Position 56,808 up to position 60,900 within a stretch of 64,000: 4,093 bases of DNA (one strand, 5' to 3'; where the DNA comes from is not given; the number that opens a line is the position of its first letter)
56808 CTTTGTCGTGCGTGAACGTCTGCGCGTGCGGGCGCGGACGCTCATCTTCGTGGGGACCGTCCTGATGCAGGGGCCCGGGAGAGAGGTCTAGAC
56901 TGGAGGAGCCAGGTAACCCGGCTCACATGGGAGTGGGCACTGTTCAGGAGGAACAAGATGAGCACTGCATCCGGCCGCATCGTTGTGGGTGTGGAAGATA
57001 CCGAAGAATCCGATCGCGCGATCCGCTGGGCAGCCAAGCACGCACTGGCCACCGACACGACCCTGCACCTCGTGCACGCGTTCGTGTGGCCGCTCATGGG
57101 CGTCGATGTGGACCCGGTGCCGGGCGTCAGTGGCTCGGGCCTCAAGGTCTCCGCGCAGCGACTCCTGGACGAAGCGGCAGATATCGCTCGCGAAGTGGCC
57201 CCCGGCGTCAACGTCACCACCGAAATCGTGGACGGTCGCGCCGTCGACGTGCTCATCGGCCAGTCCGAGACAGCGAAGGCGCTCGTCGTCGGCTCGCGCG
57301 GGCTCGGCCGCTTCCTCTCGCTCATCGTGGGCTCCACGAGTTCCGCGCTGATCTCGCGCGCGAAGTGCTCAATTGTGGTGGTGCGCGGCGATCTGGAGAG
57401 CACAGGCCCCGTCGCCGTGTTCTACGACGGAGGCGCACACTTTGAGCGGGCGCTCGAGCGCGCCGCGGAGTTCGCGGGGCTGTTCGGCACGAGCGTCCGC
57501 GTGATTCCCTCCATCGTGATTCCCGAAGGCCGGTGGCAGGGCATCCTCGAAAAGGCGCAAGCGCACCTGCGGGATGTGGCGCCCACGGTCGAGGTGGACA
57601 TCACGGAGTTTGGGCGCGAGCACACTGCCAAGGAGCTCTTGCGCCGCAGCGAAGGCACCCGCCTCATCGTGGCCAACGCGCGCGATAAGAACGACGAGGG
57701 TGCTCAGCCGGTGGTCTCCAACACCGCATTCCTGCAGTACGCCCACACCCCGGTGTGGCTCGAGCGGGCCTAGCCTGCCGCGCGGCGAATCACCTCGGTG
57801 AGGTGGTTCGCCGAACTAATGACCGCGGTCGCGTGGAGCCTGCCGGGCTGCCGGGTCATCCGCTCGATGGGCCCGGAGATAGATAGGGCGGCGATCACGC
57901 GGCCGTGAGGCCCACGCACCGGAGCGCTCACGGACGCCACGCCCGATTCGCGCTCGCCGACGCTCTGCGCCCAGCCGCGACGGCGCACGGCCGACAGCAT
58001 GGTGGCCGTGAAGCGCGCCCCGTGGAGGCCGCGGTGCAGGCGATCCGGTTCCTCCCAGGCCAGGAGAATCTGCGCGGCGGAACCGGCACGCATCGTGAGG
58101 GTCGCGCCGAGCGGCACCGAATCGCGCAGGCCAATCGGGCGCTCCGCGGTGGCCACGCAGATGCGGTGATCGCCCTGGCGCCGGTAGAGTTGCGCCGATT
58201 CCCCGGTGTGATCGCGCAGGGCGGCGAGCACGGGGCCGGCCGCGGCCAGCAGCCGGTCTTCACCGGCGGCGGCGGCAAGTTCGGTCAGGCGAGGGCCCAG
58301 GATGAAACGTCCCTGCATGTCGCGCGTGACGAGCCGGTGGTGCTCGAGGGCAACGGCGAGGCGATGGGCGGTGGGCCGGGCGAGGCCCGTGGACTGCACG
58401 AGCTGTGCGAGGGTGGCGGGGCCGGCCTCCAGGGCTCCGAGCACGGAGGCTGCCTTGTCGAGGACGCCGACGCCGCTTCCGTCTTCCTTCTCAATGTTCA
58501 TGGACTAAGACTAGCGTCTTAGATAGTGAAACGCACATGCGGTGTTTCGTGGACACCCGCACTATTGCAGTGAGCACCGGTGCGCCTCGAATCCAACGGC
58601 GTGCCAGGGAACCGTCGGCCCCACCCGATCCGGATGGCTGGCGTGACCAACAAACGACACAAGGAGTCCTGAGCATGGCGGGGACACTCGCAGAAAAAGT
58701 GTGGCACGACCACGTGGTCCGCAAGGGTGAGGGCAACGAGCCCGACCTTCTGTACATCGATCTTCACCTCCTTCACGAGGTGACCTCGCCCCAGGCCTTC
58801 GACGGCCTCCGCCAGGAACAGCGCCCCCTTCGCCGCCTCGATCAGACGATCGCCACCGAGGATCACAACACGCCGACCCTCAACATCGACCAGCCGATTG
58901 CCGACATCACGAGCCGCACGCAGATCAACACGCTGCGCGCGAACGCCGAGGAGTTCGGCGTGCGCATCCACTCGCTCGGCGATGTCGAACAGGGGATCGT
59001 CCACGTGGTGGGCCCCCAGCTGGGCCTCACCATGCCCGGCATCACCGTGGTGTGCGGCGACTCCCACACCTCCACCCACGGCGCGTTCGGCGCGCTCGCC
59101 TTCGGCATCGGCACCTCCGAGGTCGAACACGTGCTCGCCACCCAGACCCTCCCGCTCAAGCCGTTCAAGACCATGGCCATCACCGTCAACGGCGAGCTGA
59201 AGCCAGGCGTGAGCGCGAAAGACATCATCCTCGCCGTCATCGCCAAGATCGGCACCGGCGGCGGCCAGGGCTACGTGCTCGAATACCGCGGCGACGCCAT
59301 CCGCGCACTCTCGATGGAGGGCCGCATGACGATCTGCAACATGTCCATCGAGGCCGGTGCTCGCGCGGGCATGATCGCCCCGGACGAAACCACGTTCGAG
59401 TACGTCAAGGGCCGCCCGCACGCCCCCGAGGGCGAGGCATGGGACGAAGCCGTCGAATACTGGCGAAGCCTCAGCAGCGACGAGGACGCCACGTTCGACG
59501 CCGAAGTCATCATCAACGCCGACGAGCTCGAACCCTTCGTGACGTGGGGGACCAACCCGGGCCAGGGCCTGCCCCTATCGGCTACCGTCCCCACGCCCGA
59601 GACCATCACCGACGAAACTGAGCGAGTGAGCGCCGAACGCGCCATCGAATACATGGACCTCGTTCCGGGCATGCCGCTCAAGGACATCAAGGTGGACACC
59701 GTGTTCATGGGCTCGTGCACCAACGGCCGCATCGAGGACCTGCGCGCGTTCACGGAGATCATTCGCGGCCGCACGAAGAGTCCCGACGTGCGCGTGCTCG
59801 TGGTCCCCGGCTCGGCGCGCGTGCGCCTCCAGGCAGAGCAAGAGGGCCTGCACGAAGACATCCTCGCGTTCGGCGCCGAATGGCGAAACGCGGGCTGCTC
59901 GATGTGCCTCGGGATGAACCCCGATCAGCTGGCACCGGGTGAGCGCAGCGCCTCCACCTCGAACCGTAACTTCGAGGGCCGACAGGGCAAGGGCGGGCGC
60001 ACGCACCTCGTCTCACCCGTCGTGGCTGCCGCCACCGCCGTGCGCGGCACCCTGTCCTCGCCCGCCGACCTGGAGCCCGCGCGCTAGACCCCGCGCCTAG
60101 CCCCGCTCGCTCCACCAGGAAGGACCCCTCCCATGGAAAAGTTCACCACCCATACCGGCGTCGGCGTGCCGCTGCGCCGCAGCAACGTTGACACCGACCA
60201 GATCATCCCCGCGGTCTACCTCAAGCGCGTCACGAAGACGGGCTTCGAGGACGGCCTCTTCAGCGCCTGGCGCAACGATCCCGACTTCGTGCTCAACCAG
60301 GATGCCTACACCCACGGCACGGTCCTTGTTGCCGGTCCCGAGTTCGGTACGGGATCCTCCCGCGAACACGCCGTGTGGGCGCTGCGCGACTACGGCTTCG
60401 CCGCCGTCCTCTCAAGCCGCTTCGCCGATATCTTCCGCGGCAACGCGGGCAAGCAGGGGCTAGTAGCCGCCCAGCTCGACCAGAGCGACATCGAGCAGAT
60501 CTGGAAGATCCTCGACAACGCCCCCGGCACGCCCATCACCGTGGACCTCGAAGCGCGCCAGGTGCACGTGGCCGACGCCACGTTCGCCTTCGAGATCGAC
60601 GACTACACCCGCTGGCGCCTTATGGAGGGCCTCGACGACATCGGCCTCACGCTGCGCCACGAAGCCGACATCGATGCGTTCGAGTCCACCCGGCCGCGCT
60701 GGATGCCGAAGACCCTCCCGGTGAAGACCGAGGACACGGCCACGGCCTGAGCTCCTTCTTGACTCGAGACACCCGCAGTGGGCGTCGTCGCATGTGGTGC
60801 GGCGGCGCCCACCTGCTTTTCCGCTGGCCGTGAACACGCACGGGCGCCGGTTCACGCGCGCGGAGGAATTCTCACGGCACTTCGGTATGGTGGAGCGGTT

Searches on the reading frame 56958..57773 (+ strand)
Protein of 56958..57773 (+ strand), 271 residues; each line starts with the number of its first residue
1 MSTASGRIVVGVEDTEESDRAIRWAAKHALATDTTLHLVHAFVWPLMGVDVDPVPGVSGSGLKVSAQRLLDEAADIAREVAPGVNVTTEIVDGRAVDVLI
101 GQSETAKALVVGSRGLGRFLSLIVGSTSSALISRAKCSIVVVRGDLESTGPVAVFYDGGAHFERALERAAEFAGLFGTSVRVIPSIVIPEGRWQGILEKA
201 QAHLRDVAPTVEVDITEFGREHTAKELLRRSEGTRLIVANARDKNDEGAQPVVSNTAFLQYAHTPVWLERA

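Call 22: find_encoding_contigs(protein=window:56958-57773:+, flank=10000, max_places=10)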
Protein window:56958-57773:+ (271 aa): 1 contig read that carries it; 1 place shown.
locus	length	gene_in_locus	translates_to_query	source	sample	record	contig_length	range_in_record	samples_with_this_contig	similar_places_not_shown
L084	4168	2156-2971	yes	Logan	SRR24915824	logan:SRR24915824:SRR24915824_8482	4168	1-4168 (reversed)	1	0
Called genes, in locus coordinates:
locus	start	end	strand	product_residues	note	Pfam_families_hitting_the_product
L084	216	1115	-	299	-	PF08843:AbiEii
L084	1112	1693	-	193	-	-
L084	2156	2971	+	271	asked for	PF00582:Usp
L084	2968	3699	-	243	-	PF09339:HTH_IclR, PF12802:MarR_2 (faint), PF25213:HVO_A0261_N (weak), PF01614:IclR_C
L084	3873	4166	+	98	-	?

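Call 48: search_protein_families(library=pfam, proteins=[window:56958-57773:+], max_evalue=0.00001)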
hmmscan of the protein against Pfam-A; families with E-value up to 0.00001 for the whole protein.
window:56958-57773:+ (271 aa): 1 family
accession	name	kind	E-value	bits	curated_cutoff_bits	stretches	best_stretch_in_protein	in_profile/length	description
PF00582.32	Usp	-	7.8e-27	95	24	1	7-143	4-141/141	Universal stress protein family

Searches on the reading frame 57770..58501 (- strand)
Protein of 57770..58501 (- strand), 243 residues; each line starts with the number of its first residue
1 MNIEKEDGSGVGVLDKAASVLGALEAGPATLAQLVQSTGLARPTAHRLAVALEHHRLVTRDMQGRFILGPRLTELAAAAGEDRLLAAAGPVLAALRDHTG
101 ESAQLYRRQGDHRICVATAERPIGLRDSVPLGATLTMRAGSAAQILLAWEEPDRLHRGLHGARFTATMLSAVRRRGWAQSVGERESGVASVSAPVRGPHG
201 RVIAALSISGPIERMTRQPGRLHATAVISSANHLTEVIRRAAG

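Call 12: find_related_loci(query=window:57770-58501:-, collection=genome_contigs, flank=10000)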
Query window:57770-58501:- (243 aa) in genome_contigs; peptide patterns used: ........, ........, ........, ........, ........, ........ (x = any residue, [..] = any of these).
600 stretches matched a pattern (row limit reached: there are more); 594 encode a relative of the query (tblastn E <= 1e-3); the best 80 are kept; 80 distinct loci.
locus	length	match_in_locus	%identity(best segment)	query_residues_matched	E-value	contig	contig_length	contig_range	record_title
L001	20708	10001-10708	91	5-240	1e-138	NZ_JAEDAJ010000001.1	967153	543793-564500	Brachybacterium halotolerans strain MASK1Z-5 Scaffold1, whole genome shotgun sequence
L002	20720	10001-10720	89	2-241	5e-136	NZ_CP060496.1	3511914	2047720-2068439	Brachybacterium sp. Z12 chromosome, complete genome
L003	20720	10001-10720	88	2-241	3e-135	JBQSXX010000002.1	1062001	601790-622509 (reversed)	Brachybacterium sp. AOP24-D1-21 AOP24-D1-21_2, whole genome shotgun sequence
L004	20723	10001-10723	85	1-241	7e-135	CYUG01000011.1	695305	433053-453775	Helcobacillus massiliensis genome assembly Dermabacter indicis, contig contig00011, whole genome shotgun sequence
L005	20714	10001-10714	86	1-238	2e-132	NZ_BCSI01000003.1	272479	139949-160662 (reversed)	Dermabacter hominis NBRC 106157, whole genome shotgun sequence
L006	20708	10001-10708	89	1-235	2e-132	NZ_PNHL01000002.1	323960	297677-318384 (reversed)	Brachybacterium sp. UMB0905 ERR1203658.17957_1_70.2, whole genome shotgun sequence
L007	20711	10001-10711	85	6-242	2e-130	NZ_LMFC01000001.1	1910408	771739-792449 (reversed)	Cellulomonas sp. Root485 contig_1, whole genome shotgun sequence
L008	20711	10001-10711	85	6-242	2e-130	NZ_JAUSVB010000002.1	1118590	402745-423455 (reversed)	Cellulomonas humilata strain BE332 Ga0454589_02, whole genome shotgun sequence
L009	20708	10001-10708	84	6-241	1e-129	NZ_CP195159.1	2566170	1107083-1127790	Timonella sp. A28 chromosome, complete genome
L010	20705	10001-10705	86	7-241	1e-129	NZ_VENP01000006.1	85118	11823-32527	Miniimonas arenae strain KCTC 19750 contig6, whole genome shotgun sequence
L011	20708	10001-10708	85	6-241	1e-129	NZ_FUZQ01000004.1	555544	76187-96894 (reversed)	Krasilnikoviella flava strain DSM 21481, whole genome shotgun sequence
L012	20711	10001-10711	85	6-242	5e-130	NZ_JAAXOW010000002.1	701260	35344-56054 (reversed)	Sanguibacter hominis ATCC BAA-789 W8040_2, whole genome shotgun sequence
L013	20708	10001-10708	85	6-241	2e-129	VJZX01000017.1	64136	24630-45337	Isoptericola halalbus strain CFH 91151 Scaffold17, whole genome shotgun sequence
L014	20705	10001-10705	85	6-240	2e-129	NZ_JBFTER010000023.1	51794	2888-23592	Cellulomonas sp. 179-A 4D5 NHS NODE_23_length_51794_cov_169.164723, whole genome shotgun sequence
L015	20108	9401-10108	85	6-241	1e-129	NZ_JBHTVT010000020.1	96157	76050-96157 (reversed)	Isoptericola sp. NPDC056605 NPDC056605_T13_B7.ctg-0020, whole genome shotgun sequence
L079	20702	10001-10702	82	6-239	1e-122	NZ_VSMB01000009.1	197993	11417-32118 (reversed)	Ruania rhizosphaerae strain LNNU 22110 NODE_9_length_197993_cov_390.231_ID_1087, whole genome shotgun sequence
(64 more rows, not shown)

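Call 20: find_encoding_contigs(protein=window:57770-58501:-, flank=10000, max_places=10)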
Protein window:57770-58501:- (243 aa): 3 contigs read that carry it; 3 places shown.
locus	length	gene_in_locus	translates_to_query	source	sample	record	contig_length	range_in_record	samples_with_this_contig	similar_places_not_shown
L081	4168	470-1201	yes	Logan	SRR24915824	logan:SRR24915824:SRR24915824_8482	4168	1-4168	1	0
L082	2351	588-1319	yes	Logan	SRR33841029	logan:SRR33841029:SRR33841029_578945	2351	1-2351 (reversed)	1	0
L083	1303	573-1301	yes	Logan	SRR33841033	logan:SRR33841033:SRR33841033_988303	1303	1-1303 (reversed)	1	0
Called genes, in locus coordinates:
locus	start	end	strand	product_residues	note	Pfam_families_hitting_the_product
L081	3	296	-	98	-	?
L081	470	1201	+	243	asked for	PF09339:HTH_IclR, PF12802:MarR_2 (faint), PF25213:HVO_A0261_N (weak), PF01614:IclR_C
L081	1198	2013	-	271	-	PF00582:Usp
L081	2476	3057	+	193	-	-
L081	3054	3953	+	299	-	PF08843:AbiEii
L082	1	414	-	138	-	?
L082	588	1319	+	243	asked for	PF09339:HTH_IclR, PF12802:MarR_2 (faint), PF25213:HVO_A0261_N (weak), PF01614:IclR_C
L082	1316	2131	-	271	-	PF00582:Usp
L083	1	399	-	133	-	?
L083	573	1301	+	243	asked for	PF09339:HTH_IclR, PF12802:MarR_2 (faint), PF25213:HVO_A0261_N (weak), PF01614:IclR_C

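Call 48: search_protein_families(library=pfam, proteins=[window:57770-58501:-], max_evalue=0.00001)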
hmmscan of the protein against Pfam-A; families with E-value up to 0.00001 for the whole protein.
window:57770-58501:- (243 aa): 3 families
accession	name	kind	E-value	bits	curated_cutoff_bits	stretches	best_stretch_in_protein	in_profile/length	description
PF01614.24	IclR_C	-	1.6e-23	83.6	24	1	83-232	8-170/174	Bacterial transcriptional regulator IclR C-terminal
PF09339.16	HTH_IclR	-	1.1e-11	44.7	22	1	14-61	2-51/52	IclR helix-turn-helix domain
PF25213.1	HVO_A0261_N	-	4.2e-07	30.2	35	1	16-66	12-61/86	HVO_A0261 N-terminal domain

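Call 72: search_protein_families(library=padloc, proteins=[L009:11190-12227:-, L009:13669-14697:-], max_evalue=0.00001)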
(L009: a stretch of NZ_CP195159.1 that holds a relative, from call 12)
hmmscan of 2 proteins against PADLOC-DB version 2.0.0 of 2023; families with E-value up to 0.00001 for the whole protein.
L009:11190-12227:- (345 aa): 0 families

L009:13669-14697:- (342 aa): 0 families

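Call 73: search_protein_families(library=pfam, proteins=[L009:11190-12227:-, L009:12242-12832:+, L009:12829-13155:+, L009:13193-13621:+, L009:13669-14697:-, L079:11273-11863:+, L079:11860-12828:+], max_evalue=0.0001)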
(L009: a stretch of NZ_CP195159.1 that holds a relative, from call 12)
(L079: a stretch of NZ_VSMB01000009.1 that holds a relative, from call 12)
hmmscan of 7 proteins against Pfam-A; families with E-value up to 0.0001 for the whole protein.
L009:11190-12227:- (345 aa): 2 families
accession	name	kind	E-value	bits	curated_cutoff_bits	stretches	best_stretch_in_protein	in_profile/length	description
PF12146.15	Hydrolase_4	-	3.4e-12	46.6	27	1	66-304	2-233/239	Serine aminopeptidase, S33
PF00326.27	Peptidase_S9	-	1.4e-05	25.1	22.6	0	95-182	10-102/213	Prolyl oligopeptidase family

L009:12242-12832:+ (196 aa): 5 families
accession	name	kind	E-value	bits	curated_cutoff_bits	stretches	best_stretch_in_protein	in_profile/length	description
PF00583.31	Acetyltransf_1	-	6.8e-15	55.8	20.7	1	23-167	9-116/116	Acetyltransferase (GNAT) family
PF13508.13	Acetyltransf_7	-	1.8e-11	44.7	27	1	51-169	3-84/84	Acetyltransferase (GNAT) domain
PF13673.13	Acetyltransf_10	-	2.8e-08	34.2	23.6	1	100-171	44-111/128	Acetyltransferase (GNAT) domain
PF08445.16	FR47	-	1.9e-05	25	22.1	1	107-171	18-81/86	FR47-like protein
PF13527.13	Acetyltransf_9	-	2.2e-05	24.9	25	0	106-168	68-125/127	Acetyltransferase (GNAT) domain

L009:12829-13155:+ (108 aa): 0 families

L009:13193-13621:+ (142 aa): 1 family
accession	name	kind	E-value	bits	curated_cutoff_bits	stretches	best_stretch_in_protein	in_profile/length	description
PF08223.16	PaaX_C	-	6.9e-05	23.6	22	1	66-129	20-85/91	PaaX-like protein C-terminal domain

L009:13669-14697:- (342 aa): 1 family
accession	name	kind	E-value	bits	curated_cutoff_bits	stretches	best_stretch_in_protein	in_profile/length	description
PF03372.29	Exo_endo_phos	-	1.2e-12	48.5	24.5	1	128-323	1-216/225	Endonuclease/Exonuclease/phosphatase family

L079:11273-11863:+ (196 aa): 0 families

L079:11860-12828:+ (322 aa): 1 family
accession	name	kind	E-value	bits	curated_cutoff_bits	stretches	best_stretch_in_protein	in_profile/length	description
PF08843.17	AbiEii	-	3.6e-32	112.7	22.5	1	41-256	3-222/238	Nucleotidyl transferase AbiEii toxin, Type IV TA system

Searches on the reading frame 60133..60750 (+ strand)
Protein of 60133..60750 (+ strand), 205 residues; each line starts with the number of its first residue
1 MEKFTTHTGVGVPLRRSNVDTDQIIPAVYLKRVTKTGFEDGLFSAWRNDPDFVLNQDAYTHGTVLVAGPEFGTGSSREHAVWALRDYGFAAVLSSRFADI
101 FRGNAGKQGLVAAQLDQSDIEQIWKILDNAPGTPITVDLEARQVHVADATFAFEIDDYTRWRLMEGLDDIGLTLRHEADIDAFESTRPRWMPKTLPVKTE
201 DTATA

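Call 63: search_protein_families(library=pfam, proteins=[window:60133-60750:+], max_evalue=0.00001)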
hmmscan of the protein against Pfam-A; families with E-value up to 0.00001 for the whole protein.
window:60133-60750:+ (205 aa): 1 family
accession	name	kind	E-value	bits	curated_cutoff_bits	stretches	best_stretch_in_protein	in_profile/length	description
PF00694.25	Aconitase_C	-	1.8e-25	90.2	22.8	1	1-117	1-130/131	Aconitase C-terminal domain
